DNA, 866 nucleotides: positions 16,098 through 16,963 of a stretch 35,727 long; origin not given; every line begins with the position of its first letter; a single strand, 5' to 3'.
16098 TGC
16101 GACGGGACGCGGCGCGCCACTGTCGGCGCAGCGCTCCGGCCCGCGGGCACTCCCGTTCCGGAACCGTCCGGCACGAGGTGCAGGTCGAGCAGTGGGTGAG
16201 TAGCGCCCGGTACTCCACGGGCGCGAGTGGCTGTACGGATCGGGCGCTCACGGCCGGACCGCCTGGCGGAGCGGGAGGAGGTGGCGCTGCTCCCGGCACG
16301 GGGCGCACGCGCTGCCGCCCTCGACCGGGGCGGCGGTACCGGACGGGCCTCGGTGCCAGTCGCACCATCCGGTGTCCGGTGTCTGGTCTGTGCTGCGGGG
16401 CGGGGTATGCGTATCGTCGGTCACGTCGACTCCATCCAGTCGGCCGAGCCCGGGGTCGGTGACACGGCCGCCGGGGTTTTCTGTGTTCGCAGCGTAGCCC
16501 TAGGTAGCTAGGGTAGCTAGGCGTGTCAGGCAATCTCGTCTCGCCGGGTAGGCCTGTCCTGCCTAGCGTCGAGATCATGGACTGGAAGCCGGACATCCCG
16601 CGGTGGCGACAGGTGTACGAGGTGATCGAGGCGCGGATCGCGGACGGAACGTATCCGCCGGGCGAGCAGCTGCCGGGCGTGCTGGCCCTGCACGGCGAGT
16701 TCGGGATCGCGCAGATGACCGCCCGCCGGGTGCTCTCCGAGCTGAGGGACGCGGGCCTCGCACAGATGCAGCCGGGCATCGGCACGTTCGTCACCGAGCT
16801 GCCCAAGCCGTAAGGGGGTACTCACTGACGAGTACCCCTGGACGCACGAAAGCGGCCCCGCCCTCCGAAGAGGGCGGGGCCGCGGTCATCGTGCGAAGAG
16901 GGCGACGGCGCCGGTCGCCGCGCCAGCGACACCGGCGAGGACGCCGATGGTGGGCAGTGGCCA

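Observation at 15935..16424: Three translationally coupled Cys/His-rich micro-ORFs (58, 59 and 46 aa) at the attP-proximal prophage end, mostly invisible to the ORF track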

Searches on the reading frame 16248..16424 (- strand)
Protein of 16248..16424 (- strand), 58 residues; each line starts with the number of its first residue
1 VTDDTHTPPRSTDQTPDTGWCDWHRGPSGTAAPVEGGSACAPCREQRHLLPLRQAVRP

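Call 7: search_protein_families(library=pfam, proteins=[window:16248-16424:-], max_evalue=1)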
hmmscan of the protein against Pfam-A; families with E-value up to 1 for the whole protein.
window:16248-16424:- (58 aa): 0 families

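Call 8: search_protein_families(library=phrogs, proteins=[window:16248-16424:-], max_evalue=1)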
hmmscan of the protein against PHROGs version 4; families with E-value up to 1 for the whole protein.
window:16248-16424:- (58 aa): 0 families

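Call 9: search_dna_similar(query=window:16248-16424:-, collection=phages, mode=protein, max_evalue=1, max_rows=40)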
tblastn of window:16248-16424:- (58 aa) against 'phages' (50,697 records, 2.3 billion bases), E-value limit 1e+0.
Records with a match: 14; places in all: 14; records where one place covers at least 80% of the query: 0.
Best place of each record, by identity: <60% 14.
By first word of the organism name: Streptomyces 14.
By host as written in the record: Streptomyces sanglieri UNT16F27A 14.
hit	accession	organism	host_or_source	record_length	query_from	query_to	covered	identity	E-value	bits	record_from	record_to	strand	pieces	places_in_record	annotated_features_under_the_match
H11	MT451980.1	Streptomyces phage Ignacio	Streptomyces sanglieri UNT16F27A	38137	16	52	64%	59.6%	9e-7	49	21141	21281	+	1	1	27: hypothetical protein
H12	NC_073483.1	Streptomyces phage Ignacio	Streptomyces sanglieri UNT16F27A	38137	16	52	64%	59.6%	9e-7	49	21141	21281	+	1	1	27: hypothetical protein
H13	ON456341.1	Streptomyces phage HFrancette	Streptomyces sanglieri UNT16F27A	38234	16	52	64%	59.6%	9e-7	49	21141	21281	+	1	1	27: hypothetical protein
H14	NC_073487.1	Streptomyces phage HFrancette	Streptomyces sanglieri UNT16F27A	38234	16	52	64%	59.6%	9e-7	49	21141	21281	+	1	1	27: hypothetical protein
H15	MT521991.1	Streptomyces phage Eklok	Streptomyces sanglieri UNT16F27A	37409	15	52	66%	54.2%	3e-6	47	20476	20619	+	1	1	27: hypothetical protein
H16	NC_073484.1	Streptomyces phage Eklok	Streptomyces sanglieri UNT16F27A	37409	15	52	66%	54.2%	3e-6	47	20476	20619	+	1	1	27: hypothetical protein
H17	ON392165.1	Streptomyces phage Eastland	Streptomyces sanglieri UNT16F27A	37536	15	52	66%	54.2%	3e-6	47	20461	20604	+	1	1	26: hypothetical protein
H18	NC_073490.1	Streptomyces phage Eastland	Streptomyces sanglieri UNT16F27A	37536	15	52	66%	54.2%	3e-6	47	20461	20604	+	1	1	26: hypothetical protein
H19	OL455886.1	Streptomyces phage Piccadilly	Streptomyces sanglieri UNT16F27A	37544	15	52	66%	54.2%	3e-6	47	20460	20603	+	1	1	26: hypothetical protein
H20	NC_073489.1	Streptomyces phage Piccadilly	Streptomyces sanglieri UNT16F27A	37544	15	52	66%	54.2%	3e-6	47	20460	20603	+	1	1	26: hypothetical protein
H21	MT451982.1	Streptomyces phage Cumberbatch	Streptomyces sanglieri UNT16F27A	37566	15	52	66%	54.2%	3e-6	47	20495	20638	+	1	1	27: hypothetical protein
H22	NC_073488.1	Streptomyces phage Cumberbatch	Streptomyces sanglieri UNT16F27A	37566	15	52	66%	54.2%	3e-6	47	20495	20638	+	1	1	27: hypothetical protein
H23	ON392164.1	Streptomyces phage AxeJC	Streptomyces sanglieri UNT16F27A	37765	15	52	66%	54.2%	3e-6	47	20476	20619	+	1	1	26: hypothetical protein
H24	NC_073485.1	Streptomyces phage AxeJC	Streptomyces sanglieri UNT16F27A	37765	15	52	66%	54.2%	3e-6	47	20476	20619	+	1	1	26: hypothetical protein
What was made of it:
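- On Gene A family (unnamed; Piccadilly gp26-like): tblastn against Ignacio gives E = 9e-7 (call 9).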

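Call 14: find_homologous_proteins(query=window:16248-16424:-, max_evalue=0.01)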
Query window:16248-16424:- (58 aa): 4 proteins with E <= 0.01 among 4 candidates.
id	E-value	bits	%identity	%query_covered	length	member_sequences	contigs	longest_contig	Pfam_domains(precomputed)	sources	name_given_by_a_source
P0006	5.4e-26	107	84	100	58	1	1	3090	-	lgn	-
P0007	7.3e-12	62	60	90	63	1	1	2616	-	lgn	-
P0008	1.2e-11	62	55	90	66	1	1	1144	-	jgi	jgi:hypothetical protein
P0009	7.0e-7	47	51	90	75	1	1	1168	-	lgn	-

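Call 21: find_encoding_contigs(protein=P0006, flank=10000, max_places=3)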
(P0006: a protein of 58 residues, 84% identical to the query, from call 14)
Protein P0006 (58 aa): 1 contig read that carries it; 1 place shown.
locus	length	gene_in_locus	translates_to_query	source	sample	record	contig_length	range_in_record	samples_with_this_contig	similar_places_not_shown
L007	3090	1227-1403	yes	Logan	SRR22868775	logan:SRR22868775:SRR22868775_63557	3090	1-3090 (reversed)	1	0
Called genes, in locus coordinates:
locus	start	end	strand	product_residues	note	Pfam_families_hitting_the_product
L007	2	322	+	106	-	?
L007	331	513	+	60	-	-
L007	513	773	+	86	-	-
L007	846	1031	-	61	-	PF00392:GntR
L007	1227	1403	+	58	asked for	-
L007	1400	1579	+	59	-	-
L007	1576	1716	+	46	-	-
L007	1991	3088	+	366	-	?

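Call 36: search_protein_families(library=padloc, proteins=[window:16248-16424:-], max_evalue=1)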
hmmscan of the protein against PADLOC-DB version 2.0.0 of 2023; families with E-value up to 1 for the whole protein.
window:16248-16424:- (58 aa): 0 families

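Call 37: search_protein_families(library=ncbifam, proteins=[window:16248-16424:-], max_evalue=1)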
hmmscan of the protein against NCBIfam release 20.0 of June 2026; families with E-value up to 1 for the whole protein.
window:16248-16424:- (58 aa): 0 families

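Call 39: search_solved_structures(query=A2, max_evalue=10)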
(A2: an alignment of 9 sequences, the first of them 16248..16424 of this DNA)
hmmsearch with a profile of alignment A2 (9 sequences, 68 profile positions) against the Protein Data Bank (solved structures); distinct sequences matched with E-value up to 10: 3.
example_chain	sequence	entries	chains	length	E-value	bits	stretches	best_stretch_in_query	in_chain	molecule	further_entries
9lw9_C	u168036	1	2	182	0.62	13.1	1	2-27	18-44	Adaptor protein gp8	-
4yy2_A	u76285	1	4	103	1.9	11.5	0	25-46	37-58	dTor_3x33L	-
4yy5_A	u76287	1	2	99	2.4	11.2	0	24-46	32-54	dTor_3x33L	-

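Call 42: find_related_loci(query=A2, collection=viral_contigs, flank=6000)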
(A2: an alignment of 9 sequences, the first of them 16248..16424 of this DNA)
Query A2 (58 aa) in viral_contigs; peptide patterns used: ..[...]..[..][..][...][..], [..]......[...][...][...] (x = any residue, [..] = any of these).
104 stretches matched a pattern; 44 encode a relative of the query (tblastn E <= 1e-3); 44 distinct loci.
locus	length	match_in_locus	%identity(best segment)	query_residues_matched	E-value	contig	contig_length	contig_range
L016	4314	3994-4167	86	1-58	7e-31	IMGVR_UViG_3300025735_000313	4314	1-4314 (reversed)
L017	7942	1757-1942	52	1-52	3e-13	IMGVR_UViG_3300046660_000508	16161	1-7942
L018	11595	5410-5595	52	1-52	3e-13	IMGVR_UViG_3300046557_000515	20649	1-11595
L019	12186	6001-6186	52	1-52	5e-13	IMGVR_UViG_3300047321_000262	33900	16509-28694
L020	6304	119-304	52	1-52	6e-13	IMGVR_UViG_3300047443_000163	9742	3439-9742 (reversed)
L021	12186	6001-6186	50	1-52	9e-13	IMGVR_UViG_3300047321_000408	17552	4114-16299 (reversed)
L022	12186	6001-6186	50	1-52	1e-12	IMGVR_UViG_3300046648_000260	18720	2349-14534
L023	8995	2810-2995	50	1-52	1e-12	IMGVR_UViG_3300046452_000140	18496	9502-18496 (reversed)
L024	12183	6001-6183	45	1-52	2e-11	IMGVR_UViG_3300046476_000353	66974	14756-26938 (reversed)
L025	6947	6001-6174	49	2-54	2e-11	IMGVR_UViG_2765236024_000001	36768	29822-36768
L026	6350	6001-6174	49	2-54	2e-11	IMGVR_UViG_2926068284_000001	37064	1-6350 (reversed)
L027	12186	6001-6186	47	1-52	3e-11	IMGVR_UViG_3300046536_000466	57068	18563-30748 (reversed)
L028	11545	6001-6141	51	16-52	6e-11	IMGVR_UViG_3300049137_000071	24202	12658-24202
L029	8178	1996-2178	45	1-52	7e-11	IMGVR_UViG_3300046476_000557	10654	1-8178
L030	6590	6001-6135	56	20-54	6e-11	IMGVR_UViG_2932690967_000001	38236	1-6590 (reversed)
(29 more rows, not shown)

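Call 59: predict_structure(alignment_id=A4)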
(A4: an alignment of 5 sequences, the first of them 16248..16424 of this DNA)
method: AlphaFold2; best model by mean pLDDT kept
length: 58 residues; sequences in the alignment: 5
mean_pLDDT: 49.9   pTM: 0.19
mean pLDDT of the five models: 49.9, 46.6, 46.6, 45.6, 43.6
residues with pLDDT >= 90: 0; 70-90: 0; 50-70: 28; < 50: 30
segments of 3 or more residues with pLDDT < 50: 13-17, 24-38
pLDDT, mean of each block of 10 residues (from residue 1): 56 49 48 46 51 49
secondary structure, 60 per line:
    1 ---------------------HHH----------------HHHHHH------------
elements in order: H41-46
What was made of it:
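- On Zinc ribbon (generic two-knuckle fold), considered for X1: The AlphaFold2 model has pLDDT 50 (call 59).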

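Call 77: search_protein_representatives(alignment_id=A4)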
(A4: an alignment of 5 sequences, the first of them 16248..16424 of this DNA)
Query: 5 sequences, 68 profile positions. Proteins with E-value up to 0.001 (for the whole library): 139; up to 1e-10: 44; up to 1e-30: 0. The best 139 are listed.
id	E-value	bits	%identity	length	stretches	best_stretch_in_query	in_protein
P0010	4.8e-30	119.2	-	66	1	1-65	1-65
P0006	7.1e-26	105.9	-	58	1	1-68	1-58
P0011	1.3e-22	95.4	-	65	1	14-65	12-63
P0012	1.5e-22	95.2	-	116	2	9-68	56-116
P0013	7.4e-22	93.0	-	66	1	1-64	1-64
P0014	1.6e-21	91.9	-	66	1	4-62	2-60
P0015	8.5e-21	89.6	-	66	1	1-65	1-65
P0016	3.9e-19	84.3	-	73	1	7-66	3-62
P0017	4.6e-19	84.0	-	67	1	14-66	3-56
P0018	1.3e-18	82.6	-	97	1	7-64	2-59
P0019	3.3e-18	81.3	-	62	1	16-64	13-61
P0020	1.2e-17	79.5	-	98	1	6-66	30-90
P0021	6.6e-17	77.1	-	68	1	1-66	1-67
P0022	1.8e-16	75.7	-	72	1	1-66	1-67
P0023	4.1e-16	74.6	-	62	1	1-63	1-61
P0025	1.4e-15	72.9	-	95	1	18-63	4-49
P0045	1.3e-11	60.2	-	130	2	17-63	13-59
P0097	4.1e-07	45.8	-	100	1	17-66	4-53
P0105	2.0e-06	43.6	-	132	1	3-66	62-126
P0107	2.1e-06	43.5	-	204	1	18-60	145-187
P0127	7.0e-05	38.6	-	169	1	16-66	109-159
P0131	1.2e-04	37.9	-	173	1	18-65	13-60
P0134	1.7e-04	37.4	-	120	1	19-63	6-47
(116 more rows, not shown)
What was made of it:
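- On Gene A family (unnamed; Piccadilly gp26-like): The profile search finds 139 representatives at E <= 1e-3 (call 77).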

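Call 80: search_protein_families(library=pfam, proteins=[P0107, P0127, P0105, P0131, P0134, P0045, P0025, P0097], max_evalue=0.1)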
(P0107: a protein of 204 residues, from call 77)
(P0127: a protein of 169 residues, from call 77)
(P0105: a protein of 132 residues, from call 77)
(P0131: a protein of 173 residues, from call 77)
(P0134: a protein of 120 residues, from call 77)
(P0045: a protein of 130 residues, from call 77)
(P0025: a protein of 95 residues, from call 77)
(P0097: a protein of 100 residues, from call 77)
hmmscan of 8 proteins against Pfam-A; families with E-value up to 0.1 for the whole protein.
P0107 (204 aa): 0 families

P0127 (169 aa): 2 families
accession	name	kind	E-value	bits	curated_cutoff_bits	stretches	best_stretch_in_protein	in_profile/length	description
PF19979.4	DUF6415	-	5e-06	27.6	27.5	1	15-101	9-92/95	Family of unknown function (DUF6415)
PF21035.3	CCDC138_C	-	0.038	13.6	26.6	1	26-92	28-94/291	Coiled-coil domain-containing protein 138, C-terminal domain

P0105 (132 aa): 1 family
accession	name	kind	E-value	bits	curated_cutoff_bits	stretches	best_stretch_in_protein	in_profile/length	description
PF23549.1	Zn_ribbon_GRF_2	-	0.0016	18.6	27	1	101-115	23-37/45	GRF-like zinc ribbon domain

P0131 (173 aa): 1 family
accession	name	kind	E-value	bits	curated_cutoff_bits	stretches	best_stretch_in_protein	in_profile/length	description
PF10588.14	NADH-G_4Fe-4S_3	-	0.022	14.7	27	1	144-170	11-37/40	NADH-ubiquinone oxidoreductase-G iron-sulfur binding region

P0134 (120 aa): 0 families

P0045 (130 aa): 3 families
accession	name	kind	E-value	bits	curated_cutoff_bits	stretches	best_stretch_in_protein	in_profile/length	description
PF06839.17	Zn_ribbon_GRF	-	0.011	16.3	25.9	0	72-106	2-32/45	GRF zinc finger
PF12773.13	DZR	-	0.077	13.6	27.3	0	71-107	13-32/45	Double zinc ribbon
PF23451.1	Zn_ribbon_PaaD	-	0.091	12.9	27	0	73-106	17-46/53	PaaD zinc beta ribbon domain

P0025 (95 aa): 0 families

P0097 (100 aa): 0 families

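Call 83: search_protein_families(library=pfam, alignment_id=A7, max_evalue=0.1)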
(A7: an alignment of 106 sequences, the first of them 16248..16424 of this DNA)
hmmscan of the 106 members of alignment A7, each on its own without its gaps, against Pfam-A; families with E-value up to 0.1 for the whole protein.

A. member 1, window:16248-16424:- (58 aa): 0 families

B. families by the number of members that match (of 106 scanned): 16 families
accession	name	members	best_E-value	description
PF23547.1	Zn_ribbon_FGT1_1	4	0.012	FORGETTER1 first zinc ribbon domain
PF16571.11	FBP_C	1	0.0074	FBP C-terminal treble-clef zinc-finger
PF23451.1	Zn_ribbon_PaaD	1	0.025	PaaD zinc beta ribbon domain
PF22635.1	I-TevI_ZnF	1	0.026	Intron-associated endonuclease 1 zinc finger domain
PF25054.1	PHD_pln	1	0.03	PHD-type zinc finger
PF10497.14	zf-4CXXC_R1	1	0.035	Zinc-finger domain of monoamine-oxidase A repressor R1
PF06839.17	Zn_ribbon_GRF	1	0.038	GRF zinc finger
PF19746.4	DUF6233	1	0.039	Family of unknown function (DUF6233)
PF21362.3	Sina_RING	1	0.051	E3 ubiquitin-protein ligase sina/sinah, RING finger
PF25491.1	CCHC_BCL-11A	1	0.057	BCL-11A-like CCHC zinc finger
PF00649.23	Copper-fist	1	0.061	Copper fist DNA binding domain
PF08887.16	GAD-like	1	0.067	GAD-like domain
PF24485.1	zf-C2H2_DHX34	1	0.083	DHX34-like, C2H2-type zinc finger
PF07227.17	PHD_Oberon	1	0.088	PHD - plant homeodomain finger protein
PF23550.1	zf_Tbcl_Rhp7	1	0.089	DNA repair protein rhp7 treble clef domain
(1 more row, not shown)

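Call 84: search_solved_structures(query=A7, max_evalue=10, show_alignments=3)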
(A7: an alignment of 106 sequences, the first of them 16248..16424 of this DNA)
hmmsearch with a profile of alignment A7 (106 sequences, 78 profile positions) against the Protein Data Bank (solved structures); distinct sequences matched with E-value up to 10: 3.
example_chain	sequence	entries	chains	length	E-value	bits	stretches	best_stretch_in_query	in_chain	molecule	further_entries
7s0s_Z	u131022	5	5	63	0.52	13.3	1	27-55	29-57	50S ribosomal protein L28 | Large ribosomal subunit protein bL28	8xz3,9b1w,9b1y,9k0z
5zf2_A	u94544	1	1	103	0.61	13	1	36-69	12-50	Thioredoxin (H-type,TRX-H)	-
5zpv_A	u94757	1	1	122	0.7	12.8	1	36-69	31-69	Thioredoxin (H-type,TRX-H)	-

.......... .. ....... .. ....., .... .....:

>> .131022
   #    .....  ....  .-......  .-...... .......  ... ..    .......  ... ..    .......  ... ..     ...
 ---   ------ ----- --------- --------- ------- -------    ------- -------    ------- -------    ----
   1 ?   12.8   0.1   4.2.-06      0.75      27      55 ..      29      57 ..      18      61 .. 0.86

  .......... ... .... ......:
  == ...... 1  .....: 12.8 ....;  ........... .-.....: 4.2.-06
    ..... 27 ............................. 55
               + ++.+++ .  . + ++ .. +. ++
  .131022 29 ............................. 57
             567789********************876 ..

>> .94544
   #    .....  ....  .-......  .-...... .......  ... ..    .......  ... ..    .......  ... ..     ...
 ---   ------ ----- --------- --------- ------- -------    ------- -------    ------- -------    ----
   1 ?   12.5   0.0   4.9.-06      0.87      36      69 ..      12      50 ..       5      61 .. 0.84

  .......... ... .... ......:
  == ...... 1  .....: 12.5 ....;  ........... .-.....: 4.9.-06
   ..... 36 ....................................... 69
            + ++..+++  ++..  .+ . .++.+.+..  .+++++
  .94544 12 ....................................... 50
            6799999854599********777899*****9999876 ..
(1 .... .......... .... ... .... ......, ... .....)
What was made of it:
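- On Zinc ribbon (generic two-knuckle fold), considered for X1: PDB profile searches give nothing below E = 0.5 (calls 39, 84).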

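Call 88: search_dna_similar(query=P0009, collection=plasmids, mode=protein, max_evalue=0.001, max_rows=25)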
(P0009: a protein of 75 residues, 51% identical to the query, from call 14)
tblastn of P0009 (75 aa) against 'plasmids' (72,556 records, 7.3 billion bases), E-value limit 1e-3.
Records with a match: 10; places in all: 10; records where one place covers at least 80% of the query: 0.
Best place of each record, by identity: 60-80% 8; <60% 2.
By first word of the organism name: Streptomyces 10.
By predicted mobility (MOB-suite, as given by PLSDB): non-mobilizable 6; mobilizable 4.
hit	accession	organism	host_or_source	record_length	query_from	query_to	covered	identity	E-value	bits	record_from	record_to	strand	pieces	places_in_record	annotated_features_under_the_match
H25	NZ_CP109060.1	Streptomyces globisporus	-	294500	21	66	61%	76.1%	8e-18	82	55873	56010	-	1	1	none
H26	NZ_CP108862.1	Streptomyces cyaneofuscatus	-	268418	21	66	61%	73.9%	4e-17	81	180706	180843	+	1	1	hypothetical protein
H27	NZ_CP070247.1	Streptomyces californicus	DSMZ Isolate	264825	21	66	61%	71.7%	1e-16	79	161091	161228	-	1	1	hypothetical protein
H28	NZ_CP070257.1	Streptomyces californicus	DSMZ Isolate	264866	21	66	61%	71.7%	1e-16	79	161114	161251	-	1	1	hypothetical protein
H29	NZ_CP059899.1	Streptomyces sp. M54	Paper wasp,inmature insects,pupae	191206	21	66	61%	71.7%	2e-16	78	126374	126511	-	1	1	hypothetical protein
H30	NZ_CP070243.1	Streptomyces californicus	DSMZ Isolate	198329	21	66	61%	71.7%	2e-16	78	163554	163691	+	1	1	hypothetical protein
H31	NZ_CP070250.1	Streptomyces californicus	DSMZ Isolate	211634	21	66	61%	71.7%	2e-16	78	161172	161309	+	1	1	hypothetical protein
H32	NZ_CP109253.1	Streptomyces anulatus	-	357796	21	66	61%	69.6%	9e-16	76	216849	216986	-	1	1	hypothetical protein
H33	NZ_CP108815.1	Streptomyces sp. NBC_00868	-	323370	21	72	69%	53.6%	2e-10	61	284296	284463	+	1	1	hypothetical protein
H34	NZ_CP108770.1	Streptomyces goshikiensis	-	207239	20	61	56%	45.2%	8e-5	45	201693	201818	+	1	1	none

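Call 90: get_annotated_region(hit=H27, flank=5000)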
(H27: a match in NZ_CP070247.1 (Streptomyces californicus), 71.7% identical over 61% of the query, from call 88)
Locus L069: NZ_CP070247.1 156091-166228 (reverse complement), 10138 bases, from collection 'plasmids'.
description: Streptomyces californicus strain FDAARGOS_1212 plasmid unnamed3
organism: Streptomyces californicus (NCBI taxid 67351)
taxonomy: Bacteria; Actinomycetota; Actinomycetes; Kitasatosporales; Streptomycetaceae; Streptomyces; Streptomyces californicus
host: -; source: DSMZ Isolate; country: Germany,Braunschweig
typing (MOB-suite, as given by PLSDB): non-mobilizable; replicon rep_cluster_43
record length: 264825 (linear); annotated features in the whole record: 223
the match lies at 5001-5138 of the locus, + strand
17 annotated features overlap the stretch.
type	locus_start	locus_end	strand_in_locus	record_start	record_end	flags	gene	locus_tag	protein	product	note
CDS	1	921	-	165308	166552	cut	-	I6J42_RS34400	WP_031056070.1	ParA family protein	-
CDS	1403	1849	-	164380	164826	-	-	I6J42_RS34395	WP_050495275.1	hypothetical protein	-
CDS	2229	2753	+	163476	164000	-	-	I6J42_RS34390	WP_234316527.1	hypothetical protein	-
CDS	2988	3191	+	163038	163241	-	-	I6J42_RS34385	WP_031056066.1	hypothetical protein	-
CDS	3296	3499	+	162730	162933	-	-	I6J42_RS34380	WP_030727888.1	hypothetical protein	-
CDS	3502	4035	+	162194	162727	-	-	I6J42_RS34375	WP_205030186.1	DUF6879 family protein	-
CDS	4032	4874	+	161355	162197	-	-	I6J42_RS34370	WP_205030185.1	helix-turn-helix transcriptional regulator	-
CDS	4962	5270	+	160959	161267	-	-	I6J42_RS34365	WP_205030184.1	hypothetical protein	-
CDS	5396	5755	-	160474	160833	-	-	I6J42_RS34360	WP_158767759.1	hypothetical protein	-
CDS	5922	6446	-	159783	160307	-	-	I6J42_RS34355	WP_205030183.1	hypothetical protein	-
CDS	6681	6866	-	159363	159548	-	-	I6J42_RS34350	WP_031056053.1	DUF397 domain-containing protein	-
CDS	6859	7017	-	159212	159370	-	-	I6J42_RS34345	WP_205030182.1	hypothetical protein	-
CDS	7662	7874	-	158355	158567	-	-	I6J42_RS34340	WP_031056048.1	hypothetical protein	-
CDS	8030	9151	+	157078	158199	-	-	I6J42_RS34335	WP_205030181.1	hypothetical protein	-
CDS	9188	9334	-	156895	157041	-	-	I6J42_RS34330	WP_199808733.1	hypothetical protein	-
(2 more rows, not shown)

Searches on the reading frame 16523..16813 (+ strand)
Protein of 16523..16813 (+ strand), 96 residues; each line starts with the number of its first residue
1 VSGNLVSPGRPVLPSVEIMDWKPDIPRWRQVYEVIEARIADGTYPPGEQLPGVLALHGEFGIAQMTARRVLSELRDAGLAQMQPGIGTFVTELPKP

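Call 7: search_protein_families(library=pfam, proteins=[window:16523-16813:+], max_evalue=1)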
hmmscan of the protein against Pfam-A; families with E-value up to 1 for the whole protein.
window:16523-16813:+ (96 aa): 3 families
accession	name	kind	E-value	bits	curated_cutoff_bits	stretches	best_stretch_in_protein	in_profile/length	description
PF00392.27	GntR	-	2.1e-16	59.7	27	1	29-90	3-64/64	Bacterial regulatory proteins, gntR family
PF25213.1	HVO_A0261_N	-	0.036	14.4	35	1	56-83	30-57/86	HVO_A0261 N-terminal domain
PF08220.18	HTH_DeoR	-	0.051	13.8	21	1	58-80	22-44/57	DeoR-like helix-turn-helix domain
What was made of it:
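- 16577..16813 (+): HTH-only GntR-family regulator, 78 aa from ATG 16577 (the mechanical ORF starts at GTG 16523). It is divergent from the cassette. Pfam GntR E = 2e-16 (call 7).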

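Call 8: search_protein_families(library=phrogs, proteins=[window:16523-16813:+], max_evalue=1)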
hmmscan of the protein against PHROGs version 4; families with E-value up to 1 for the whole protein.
window:16523-16813:+ (96 aa): 4 families
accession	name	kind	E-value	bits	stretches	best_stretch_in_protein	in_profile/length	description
phrog_9285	-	unknown function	4.6e-15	56.4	1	18-93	19-94/466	-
phrog_10724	-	unknown function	1.1e-12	48.9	1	25-94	6-75/253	-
phrog_19898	-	unknown function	6.7e-05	23.6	1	26-80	21-75/174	-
phrog_38247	-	unknown function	0.075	13.6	1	20-93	6-78/228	-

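Call 36: search_protein_families(library=padloc, proteins=[window:16523-16813:+], max_evalue=1)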
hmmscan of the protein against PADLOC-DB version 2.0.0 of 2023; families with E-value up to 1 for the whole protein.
window:16523-16813:+ (96 aa): 0 families

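Call 37: search_protein_families(library=ncbifam, proteins=[window:16523-16813:+], max_evalue=1)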
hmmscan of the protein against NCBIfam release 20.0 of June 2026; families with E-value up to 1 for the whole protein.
window:16523-16813:+ (96 aa): 27 families (the best 25 are shown)
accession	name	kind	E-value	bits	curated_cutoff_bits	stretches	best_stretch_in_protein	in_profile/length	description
TIGR02018.2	his_ut_repres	equivalog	3.3e-14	52.8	220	1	28-93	1-66/226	histidine utilization transcriptional repressor HutC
TIGR02325.1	C_P_lyase_phnF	equivalog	5e-12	45.9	156.8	1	26-91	8-73/238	phosphonate metabolism transcriptional regulator PhnF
NF011575.0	PRK14999.1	equivalog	1.2e-08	34.6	424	1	25-92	11-78/241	histidine utilization repressor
NF052282.1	PLP_TF_PdxR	equivalog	1.2e-08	34.5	320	1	28-93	3-68/448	MocR-like pyridoxine biosynthesis transcription factor PdxR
NF007292.0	PRK09764.1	equivalog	1.4e-08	34.2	281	1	25-92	4-71/240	GntR family transcriptional regulator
TIGR02404.1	trehalos_R_Bsub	equivalog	2e-08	34.2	211.95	1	29-92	3-66/233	trehalose operon repressor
NF053730.1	TransRegRv1152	equivalog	3.5e-08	33.4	170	1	19-92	9-82/120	Rv1152 family transcriptional regulator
NF041547.1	GntR_LSA1692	equivalog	3.8e-07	30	275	1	28-92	3-67/233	GntR family transcriptional regulator, LSA1692 subfamily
NF008491.0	PRK11402.1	subfamily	5e-06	26.2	269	1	28-91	13-76/243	GntR family transcriptional regulator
NF052290.2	MocR_like_YczR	exception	6.3e-06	25.2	487.4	1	19-91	11-84/458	MocR-like transcription factor YczR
NF052281.1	rhizopine_MocR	equivalog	1.3e-05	24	650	1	19-95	11-87/479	rhizopine catabolism transcriptional regulator MocR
NF047563.1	modulin_PmtR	equivalog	2e-05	24.6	200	1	22-92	8-78/125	PSM export ABC transporter transcriptional regulator PmtR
NF052286.1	ecto_TF_EhuR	exception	8.6e-05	21.3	480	1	26-92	11-77/458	MocR-like ectoine utilization transcription factor EhuR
NF012025.0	PRK15481.1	equivalog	0.00016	20.4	573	1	30-95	10-75/432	MocR-like B6 salvage transcription factor PtsJ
NF052441.1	TransRegRv0792c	equivalog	0.00021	20.6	400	1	25-92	15-82/260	Rv0792c family HTH-type transcriptional regulator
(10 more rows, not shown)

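Call 98: search_protein_families(library=pfam, alignment_id=A8, max_evalue=0.001)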
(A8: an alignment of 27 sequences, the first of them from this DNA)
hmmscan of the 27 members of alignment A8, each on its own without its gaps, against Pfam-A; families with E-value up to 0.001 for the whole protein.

A. member 1, seq(96 aa): 1 family
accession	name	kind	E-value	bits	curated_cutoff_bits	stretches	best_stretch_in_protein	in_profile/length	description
PF00392.27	GntR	-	2.1e-16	59.7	27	1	29-90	3-64/64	Bacterial regulatory proteins, gntR family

B. families by the number of members that match (of 27 scanned): 12 families
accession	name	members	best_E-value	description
PF00392.27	GntR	14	4.3e-17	Bacterial regulatory proteins, gntR family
PF13560.12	HTH_31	6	1.4e-14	Helix-turn-helix domain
PF01381.28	HTH_3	4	5.6e-09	Helix-turn-helix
PF19054.6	DUF5753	3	1.6e-36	Domain of unknown function (DUF5753)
PF12844.13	HTH_19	3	3.7e-07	Helix-turn-helix domain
PF21806.3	DUF6879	2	8.1e-57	Family of unknown function (DUF6879)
PF07702.18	UTRA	1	3.6e-15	UTRA domain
PF14502.12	HTH_41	1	2.2e-06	Helix-turn-helix domain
PF13744.12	HTH_37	1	2.4e-05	Helix-turn-helix domain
PF12802.13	MarR_2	1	0.00033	MarR family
PF13384.12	HTH_23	1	0.0005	Homeodomain-like domain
PF08220.18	HTH_DeoR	1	0.00086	DeoR-like helix-turn-helix domain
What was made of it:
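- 16577..16813 (+): Of 27 representative upstream neighbours, 14 are GntR (call 98).
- In most loci, including the window, the neighbour is a GntR HTH, not an XRE-DUF5753 protein (call 98).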
